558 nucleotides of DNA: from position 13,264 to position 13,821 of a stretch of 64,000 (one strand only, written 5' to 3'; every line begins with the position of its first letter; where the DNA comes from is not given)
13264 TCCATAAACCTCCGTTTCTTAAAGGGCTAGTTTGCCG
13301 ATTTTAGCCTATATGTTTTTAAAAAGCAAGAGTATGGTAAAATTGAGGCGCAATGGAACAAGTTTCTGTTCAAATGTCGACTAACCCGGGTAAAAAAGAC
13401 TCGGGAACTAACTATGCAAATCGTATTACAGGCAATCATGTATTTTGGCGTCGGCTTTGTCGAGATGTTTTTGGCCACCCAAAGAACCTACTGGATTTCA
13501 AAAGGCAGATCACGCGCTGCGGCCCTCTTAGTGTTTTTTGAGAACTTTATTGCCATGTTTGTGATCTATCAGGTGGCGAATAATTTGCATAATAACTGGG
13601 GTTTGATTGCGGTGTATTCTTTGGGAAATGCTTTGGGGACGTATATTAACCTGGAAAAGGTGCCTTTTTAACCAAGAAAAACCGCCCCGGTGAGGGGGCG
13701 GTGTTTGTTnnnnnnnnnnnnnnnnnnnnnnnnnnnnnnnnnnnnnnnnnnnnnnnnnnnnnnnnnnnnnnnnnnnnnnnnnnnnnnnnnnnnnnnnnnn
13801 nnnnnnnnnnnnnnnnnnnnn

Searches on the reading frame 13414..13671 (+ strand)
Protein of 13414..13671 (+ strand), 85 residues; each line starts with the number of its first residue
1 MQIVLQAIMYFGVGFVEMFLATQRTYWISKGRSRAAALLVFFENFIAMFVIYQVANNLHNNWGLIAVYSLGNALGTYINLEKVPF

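Call 3: search_protein_families(library=pfam, proteins=[window:13414-13671:+], max_evalue=0.1)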
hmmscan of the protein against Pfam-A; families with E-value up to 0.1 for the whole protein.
window:13414-13671:+ (85 aa): 2 families
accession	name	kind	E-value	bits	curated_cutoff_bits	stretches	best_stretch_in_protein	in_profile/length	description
PF18955.5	DUF5698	-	1.6e-12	48.1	27.5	1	22-78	1-56/58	Domain of unknown function (DUF5698)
PF01925.25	TauE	-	0.05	13.7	32.6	1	6-78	140-209/237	Sulfite exporter TauE/SafE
